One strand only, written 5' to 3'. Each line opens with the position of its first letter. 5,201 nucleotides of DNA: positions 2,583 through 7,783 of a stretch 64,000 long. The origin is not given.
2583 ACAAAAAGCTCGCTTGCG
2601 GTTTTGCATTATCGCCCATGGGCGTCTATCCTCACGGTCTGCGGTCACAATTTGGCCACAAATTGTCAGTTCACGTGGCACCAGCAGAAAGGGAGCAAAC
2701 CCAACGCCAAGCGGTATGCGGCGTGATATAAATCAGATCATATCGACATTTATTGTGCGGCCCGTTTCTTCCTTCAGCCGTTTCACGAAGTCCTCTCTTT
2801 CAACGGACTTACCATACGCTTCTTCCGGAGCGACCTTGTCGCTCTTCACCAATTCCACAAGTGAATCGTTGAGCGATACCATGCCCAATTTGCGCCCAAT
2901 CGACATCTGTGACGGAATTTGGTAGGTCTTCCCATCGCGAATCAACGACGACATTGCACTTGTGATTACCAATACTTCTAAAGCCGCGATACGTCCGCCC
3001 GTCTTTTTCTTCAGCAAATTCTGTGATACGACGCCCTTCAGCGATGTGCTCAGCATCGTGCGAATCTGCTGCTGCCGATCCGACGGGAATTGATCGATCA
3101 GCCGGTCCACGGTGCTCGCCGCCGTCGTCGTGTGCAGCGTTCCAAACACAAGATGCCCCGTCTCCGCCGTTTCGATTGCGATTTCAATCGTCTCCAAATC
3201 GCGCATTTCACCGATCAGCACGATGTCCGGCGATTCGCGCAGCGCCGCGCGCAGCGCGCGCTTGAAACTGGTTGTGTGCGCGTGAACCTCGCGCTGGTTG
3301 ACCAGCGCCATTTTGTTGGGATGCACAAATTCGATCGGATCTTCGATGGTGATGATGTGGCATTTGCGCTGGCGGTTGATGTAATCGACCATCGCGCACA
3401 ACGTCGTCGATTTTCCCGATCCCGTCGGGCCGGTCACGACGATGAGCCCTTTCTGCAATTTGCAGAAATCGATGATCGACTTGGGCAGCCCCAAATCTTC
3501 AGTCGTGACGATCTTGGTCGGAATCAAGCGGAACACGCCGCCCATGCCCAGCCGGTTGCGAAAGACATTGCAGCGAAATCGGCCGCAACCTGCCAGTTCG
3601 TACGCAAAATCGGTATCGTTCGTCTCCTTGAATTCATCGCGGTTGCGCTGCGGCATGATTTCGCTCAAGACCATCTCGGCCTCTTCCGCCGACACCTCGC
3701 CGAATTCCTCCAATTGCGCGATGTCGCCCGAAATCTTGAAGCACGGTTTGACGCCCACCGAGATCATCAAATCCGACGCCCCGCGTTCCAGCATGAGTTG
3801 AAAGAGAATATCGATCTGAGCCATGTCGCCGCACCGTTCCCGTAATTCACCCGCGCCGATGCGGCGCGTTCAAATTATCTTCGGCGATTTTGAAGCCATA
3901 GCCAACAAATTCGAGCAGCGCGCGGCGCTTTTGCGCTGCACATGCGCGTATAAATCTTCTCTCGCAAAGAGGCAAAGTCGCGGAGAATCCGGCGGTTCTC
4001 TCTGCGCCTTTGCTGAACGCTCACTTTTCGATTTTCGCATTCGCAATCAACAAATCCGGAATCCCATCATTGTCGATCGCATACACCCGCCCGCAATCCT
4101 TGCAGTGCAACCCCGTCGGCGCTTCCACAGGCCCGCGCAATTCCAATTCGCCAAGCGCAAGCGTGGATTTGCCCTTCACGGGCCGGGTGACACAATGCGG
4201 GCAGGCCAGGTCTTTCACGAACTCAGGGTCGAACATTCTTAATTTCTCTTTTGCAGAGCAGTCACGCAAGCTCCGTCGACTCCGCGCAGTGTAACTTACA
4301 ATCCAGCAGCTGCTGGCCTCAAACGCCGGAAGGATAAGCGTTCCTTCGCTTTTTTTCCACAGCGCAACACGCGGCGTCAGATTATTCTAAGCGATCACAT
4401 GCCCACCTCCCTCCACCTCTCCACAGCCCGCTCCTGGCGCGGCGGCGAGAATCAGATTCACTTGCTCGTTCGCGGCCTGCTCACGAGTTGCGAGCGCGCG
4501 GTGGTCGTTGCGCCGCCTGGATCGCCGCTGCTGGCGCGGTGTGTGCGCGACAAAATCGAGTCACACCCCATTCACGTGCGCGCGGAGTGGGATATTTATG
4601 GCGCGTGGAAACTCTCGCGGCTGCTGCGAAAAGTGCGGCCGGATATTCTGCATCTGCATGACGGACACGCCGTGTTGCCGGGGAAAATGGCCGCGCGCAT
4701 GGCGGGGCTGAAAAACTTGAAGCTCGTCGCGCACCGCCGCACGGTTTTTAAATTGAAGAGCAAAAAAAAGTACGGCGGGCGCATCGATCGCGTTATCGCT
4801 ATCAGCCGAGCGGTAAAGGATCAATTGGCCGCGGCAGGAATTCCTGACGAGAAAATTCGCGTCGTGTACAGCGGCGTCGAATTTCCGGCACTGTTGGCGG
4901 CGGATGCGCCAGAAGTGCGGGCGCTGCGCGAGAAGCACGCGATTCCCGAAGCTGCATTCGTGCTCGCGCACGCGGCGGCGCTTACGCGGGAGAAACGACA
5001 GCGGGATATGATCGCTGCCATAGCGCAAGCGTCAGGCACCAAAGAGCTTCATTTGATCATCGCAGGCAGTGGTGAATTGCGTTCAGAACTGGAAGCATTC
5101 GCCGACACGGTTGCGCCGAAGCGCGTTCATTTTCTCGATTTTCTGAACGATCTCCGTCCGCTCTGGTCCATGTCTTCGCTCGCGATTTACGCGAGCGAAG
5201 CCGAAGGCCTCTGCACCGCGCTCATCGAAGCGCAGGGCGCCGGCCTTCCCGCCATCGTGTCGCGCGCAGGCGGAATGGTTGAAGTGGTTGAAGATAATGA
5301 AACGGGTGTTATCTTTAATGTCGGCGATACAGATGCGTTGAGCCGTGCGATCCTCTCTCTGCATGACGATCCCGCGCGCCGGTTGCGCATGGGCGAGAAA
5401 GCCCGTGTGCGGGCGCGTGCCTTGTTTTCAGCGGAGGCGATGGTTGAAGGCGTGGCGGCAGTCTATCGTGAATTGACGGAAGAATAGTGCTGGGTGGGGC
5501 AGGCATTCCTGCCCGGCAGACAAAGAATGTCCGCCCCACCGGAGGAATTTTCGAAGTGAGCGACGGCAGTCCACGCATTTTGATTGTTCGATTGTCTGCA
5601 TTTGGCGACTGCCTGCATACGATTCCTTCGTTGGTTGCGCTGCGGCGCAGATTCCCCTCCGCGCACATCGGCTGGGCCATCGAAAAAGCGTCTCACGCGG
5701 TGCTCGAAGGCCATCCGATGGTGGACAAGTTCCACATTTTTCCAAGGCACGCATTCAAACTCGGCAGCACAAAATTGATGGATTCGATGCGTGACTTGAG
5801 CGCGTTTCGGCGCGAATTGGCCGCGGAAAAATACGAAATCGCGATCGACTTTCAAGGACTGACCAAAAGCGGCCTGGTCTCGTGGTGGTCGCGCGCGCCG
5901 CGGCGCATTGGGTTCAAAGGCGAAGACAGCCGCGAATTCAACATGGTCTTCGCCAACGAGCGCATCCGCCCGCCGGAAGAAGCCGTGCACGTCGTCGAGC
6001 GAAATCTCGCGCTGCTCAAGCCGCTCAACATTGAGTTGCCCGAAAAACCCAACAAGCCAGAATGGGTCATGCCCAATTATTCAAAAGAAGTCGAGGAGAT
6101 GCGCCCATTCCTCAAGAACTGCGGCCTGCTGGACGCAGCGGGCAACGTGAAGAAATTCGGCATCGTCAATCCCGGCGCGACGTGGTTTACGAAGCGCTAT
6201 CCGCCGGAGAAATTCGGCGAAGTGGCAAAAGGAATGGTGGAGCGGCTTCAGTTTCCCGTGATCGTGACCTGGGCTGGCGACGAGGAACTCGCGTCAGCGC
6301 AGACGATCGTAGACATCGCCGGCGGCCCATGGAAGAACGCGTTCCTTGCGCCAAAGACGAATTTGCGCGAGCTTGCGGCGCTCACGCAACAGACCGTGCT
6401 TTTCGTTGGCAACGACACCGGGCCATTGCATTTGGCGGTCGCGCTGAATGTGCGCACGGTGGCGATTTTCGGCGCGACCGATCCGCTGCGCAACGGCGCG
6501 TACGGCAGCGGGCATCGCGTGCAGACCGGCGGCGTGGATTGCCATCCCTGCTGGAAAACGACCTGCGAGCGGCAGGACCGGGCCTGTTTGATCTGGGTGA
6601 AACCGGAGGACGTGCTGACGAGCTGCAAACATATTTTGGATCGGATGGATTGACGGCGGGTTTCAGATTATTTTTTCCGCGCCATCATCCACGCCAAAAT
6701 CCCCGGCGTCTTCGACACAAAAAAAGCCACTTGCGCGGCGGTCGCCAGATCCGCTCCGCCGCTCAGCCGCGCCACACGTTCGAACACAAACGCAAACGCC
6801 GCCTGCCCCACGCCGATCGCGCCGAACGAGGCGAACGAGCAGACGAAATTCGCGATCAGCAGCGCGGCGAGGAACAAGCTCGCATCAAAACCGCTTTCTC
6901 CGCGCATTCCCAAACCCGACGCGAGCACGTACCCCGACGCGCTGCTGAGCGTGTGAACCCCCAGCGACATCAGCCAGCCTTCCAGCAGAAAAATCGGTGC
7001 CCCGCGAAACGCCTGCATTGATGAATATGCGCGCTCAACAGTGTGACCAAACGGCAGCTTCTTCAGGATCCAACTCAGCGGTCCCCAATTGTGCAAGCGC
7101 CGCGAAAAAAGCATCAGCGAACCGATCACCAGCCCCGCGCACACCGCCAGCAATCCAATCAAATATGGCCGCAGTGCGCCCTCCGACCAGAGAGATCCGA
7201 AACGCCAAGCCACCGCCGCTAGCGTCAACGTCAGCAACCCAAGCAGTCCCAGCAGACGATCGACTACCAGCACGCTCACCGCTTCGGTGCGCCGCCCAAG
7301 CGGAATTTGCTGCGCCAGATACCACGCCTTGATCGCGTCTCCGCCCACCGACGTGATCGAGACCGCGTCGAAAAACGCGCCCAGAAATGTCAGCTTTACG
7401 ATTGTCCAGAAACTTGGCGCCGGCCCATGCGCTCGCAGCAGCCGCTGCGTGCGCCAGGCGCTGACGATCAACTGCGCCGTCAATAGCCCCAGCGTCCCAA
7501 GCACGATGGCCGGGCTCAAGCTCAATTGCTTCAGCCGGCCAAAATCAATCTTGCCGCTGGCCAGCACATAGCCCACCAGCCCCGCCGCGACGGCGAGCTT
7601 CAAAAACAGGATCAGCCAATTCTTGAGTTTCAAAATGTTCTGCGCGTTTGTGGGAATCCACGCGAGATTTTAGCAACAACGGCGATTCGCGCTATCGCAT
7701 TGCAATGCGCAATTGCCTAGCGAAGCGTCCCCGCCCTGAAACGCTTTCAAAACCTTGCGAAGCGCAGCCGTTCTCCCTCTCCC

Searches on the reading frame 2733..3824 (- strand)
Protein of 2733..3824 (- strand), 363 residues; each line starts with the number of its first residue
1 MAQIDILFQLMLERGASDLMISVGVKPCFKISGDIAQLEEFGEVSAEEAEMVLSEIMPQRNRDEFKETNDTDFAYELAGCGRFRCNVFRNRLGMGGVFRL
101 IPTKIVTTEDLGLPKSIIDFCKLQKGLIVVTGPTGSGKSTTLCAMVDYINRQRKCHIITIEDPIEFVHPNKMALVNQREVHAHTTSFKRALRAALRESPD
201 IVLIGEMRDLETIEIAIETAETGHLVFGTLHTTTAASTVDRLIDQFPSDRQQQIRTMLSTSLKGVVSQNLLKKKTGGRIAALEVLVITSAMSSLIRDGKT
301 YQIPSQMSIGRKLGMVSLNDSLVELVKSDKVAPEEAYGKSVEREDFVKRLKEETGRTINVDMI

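Call 14: search_protein_families(library=pfam, proteins=[window:2733-3824:-], max_evalue=0.001)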
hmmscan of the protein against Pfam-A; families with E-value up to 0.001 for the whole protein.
window:2733-3824:- (363 aa): 3 families
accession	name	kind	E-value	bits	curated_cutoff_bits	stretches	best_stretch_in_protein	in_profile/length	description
PF00437.27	T2SSE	-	1.4e-45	156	24.9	1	82-273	93-280/370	Type II/IV secretion system protein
PF13476.12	AAA_23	-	2.8e-05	25.3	27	1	118-145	15-39/201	AAA domain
PF13401.12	AAA_22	-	0.00022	22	27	1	124-163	4-42/130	AAA domain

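Call 65: search_protein_families(library=ncbifam, proteins=[window:2733-3824:-], max_evalue=0.1)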
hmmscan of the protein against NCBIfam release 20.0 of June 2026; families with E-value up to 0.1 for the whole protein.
window:2733-3824:- (363 aa): 29 families (the best 25 are shown)
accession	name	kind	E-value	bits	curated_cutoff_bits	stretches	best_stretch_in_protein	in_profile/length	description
TIGR01420.1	pilT_fam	subfamily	3e-132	441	319.1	1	5-344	3-342/343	PilT/PilU family type 4a pilus ATPase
TIGR02533.1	type_II_gspE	equivalog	1.7e-42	145.8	630.25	1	120-272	238-380/486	type II secretion system ATPase GspE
TIGR02525.1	plasmid_TraJ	equivalog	7.5e-42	143.6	368.3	1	82-293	101-320/372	plasmid transfer ATPase TraJ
NF007755.0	PRK10436.1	equivalog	8.8e-42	143.3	617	1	7-273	92-357/465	type II secretion system protein GspE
TIGR02538.1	type_IV_pilB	equivalog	1.3e-39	136.3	675.65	1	123-244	314-431/564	type IV-A pilus assembly ATPase PilB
NF041000.1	ATPase_ComGA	equivalog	5.3e-39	133.8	300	1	116-272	119-266/267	competence type IV pilus ATPase ComGA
TIGR02524.1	dot_icm_DotB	equivalog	1.2e-38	133.3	463.3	1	4-306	6-320/358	Dot/Icm type IV secretion system ATPase DotB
NF053534.1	T4PilAsmATPsTfpB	equivalog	2.3e-34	118.7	850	1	120-272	331-473/584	type IV pilus assembly ATPase TfpB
NF058587.1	archaellum_moto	equivalog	1.2e-19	70.5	550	1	128-243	278-394/527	archaellum flagellar ATPase motor FlaI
TIGR02788.1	VirB11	equivalog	5.5e-17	61.8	249.95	1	117-245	136-265/308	P-type DNA transfer ATPase VirB11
TIGR02782.1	TrbB_P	equivalog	3.4e-15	56.1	304.55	1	126-281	137-289/303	P-type conjugative transfer ATPase TrbB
TIGR03819.1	heli_sec_ATPase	hypoth_equivalog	6.2e-12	45.4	373.15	1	125-242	178-297/340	TadA family conjugal transfer-associated ATPase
NF010425.0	PRK13851.1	equivalog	9.5e-12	44.4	461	1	110-241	147-279/344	type IV secretion system protein VirB11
NF010407.0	PRK13833.1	subfamily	5.7e-11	42.4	499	1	124-270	143-287/323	conjugal transfer protein TrbB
NF010475.0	PRK13900.1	equivalog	4e-10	39.3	389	1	115-242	150-279/333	type IV secretion system ATPase VirB11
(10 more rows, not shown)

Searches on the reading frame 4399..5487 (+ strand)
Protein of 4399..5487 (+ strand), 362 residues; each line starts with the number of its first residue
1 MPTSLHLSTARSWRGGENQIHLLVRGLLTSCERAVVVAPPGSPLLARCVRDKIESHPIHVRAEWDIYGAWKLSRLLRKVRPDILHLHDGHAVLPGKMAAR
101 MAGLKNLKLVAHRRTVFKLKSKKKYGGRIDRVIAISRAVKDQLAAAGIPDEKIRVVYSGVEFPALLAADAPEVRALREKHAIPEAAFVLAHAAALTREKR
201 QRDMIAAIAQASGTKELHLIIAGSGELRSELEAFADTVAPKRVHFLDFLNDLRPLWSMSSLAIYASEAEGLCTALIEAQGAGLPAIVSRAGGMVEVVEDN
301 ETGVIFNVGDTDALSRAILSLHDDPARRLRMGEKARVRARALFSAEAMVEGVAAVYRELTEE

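Call 14: search_protein_families(library=pfam, proteins=[window:4399-5487:+], max_evalue=0.001)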
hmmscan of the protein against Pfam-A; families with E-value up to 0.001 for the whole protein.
window:4399-5487:+ (362 aa): 6 families
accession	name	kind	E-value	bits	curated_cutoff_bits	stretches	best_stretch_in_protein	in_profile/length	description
PF00534.26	Glycos_transf_1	-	1.5e-30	106.4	26.4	1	175-336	4-170/172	Glycosyl transferases group 1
PF13692.12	Glyco_trans_1_4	-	2.8e-25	89.7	27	1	188-324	3-142/142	Glycosyl transferases group 1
PF13439.12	Glyco_transf_4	-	4.3e-20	72.9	28.5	1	14-161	2-167/170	Glycosyltransferase Family 4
PF13579.12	Glyco_trans_4_4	-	1.2e-11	45.6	29.7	1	15-158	2-157/158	Glycosyl transferase 4-like domain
PF13524.12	Glyco_trans_1_2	-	3.1e-06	27.6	25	1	200-347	1-137/144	Glycosyl transferase-like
PF20706.3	GT4-conflict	-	6.8e-05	22.4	26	1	202-332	215-365/385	Family 4 Glycosyltransferase in conflict systems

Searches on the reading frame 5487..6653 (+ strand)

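Call 14: search_protein_families(library=pfam, proteins=[window:5487-6653:+], max_evalue=0.001)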
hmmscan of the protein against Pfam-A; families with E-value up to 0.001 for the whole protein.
window:5487-6653:+ (388 aa): 1 family
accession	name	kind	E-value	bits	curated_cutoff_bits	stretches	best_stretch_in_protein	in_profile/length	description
PF01075.23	Glyco_transf_9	-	2.6e-45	155.1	22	1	106-362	3-243/247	Glycosyltransferase family 9 (heptosyltransferase)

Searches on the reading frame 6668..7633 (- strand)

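Call 14: search_protein_families(library=pfam, proteins=[window:6668-7633:-], max_evalue=0.001)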
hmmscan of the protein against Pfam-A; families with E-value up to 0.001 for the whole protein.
window:6668-7633:- (321 aa): 1 family
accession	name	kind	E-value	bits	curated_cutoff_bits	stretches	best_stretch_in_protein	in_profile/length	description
PF03706.18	LPG_synthase_TM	-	9.9e-20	71.6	33.4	1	10-303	2-287/302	Lysylphosphatidylglycerol synthase TM region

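Call 65: search_protein_families(library=ncbifam, proteins=[window:6668-7633:-], max_evalue=0.1)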
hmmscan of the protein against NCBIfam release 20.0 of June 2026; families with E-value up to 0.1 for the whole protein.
window:6668-7633:- (321 aa): 1 family
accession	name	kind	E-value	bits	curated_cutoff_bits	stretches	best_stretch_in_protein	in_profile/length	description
TIGR00374.1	TIGR00374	subfamily_domain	5.7e-05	22.7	43.2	1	43-264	31-260/323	flippase-like domain-containing protein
